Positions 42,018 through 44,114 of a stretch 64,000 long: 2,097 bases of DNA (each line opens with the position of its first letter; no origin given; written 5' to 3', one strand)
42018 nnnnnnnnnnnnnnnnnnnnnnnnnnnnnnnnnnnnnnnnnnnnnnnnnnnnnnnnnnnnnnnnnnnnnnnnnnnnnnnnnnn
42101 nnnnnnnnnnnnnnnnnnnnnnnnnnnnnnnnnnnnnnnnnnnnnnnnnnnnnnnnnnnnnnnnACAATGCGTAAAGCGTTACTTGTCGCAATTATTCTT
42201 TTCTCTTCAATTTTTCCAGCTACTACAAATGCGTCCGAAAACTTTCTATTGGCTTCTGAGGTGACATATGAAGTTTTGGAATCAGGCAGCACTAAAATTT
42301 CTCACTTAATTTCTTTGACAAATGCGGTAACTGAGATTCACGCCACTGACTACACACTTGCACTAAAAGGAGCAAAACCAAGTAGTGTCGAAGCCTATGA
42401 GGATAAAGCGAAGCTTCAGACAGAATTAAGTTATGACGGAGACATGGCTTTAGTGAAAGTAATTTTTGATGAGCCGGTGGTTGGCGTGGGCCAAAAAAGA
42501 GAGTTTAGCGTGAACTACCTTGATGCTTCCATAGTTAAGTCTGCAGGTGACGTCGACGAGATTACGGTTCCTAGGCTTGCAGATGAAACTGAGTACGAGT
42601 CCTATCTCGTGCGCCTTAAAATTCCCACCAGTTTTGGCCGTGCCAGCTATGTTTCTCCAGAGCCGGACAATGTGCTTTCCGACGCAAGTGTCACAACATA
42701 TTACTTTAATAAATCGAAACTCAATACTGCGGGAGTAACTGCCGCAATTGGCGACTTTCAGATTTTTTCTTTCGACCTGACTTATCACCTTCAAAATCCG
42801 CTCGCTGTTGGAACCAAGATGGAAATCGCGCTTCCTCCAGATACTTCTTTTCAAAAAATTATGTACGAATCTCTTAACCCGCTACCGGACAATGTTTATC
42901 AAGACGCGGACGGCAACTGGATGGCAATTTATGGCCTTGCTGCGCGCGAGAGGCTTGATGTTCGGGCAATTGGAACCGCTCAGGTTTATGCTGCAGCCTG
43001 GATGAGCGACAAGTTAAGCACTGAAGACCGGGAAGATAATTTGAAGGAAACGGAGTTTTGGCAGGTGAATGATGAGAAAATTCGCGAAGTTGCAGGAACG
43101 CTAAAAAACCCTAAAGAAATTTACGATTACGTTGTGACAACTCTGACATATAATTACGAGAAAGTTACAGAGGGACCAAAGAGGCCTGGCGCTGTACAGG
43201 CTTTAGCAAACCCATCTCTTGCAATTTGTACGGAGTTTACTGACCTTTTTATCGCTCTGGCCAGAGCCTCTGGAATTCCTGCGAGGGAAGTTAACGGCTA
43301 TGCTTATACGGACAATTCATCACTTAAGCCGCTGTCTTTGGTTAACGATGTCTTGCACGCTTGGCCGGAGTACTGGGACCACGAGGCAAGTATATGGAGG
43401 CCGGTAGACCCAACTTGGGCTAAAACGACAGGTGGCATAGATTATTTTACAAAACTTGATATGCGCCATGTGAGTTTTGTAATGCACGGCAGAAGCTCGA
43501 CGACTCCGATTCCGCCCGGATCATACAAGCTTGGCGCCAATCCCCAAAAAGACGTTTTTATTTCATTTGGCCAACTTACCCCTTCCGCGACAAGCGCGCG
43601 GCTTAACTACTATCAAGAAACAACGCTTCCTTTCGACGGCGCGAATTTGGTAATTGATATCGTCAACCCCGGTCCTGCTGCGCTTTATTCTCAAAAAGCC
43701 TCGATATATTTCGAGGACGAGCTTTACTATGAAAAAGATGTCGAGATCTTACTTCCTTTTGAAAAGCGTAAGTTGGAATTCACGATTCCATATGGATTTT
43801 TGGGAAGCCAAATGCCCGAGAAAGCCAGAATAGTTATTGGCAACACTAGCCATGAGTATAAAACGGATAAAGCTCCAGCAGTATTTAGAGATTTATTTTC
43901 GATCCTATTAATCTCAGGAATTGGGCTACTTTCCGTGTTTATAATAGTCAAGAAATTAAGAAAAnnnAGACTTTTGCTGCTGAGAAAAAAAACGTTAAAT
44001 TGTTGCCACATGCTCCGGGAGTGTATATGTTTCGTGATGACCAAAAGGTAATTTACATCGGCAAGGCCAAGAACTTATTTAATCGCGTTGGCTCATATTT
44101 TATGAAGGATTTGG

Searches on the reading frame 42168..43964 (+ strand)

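Call 23: search_protein_families(library=pfam, proteins=[window:42168-43964:+], max_evalue=0.001)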
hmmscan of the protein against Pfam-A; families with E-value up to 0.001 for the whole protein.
window:42168-43964:+ (599 aa): 1 family
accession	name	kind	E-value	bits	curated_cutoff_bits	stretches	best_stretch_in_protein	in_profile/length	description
PF01841.26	Transglut_core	-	1.6e-17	64.2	23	1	307-415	10-108/108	Transglutaminase-like superfamily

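Call 62: search_protein_families(library=padloc, proteins=[window:42168-43964:+], max_evalue=0.01)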
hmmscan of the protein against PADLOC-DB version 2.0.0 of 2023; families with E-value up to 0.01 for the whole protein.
window:42168-43964:+ (599 aa): 0 families
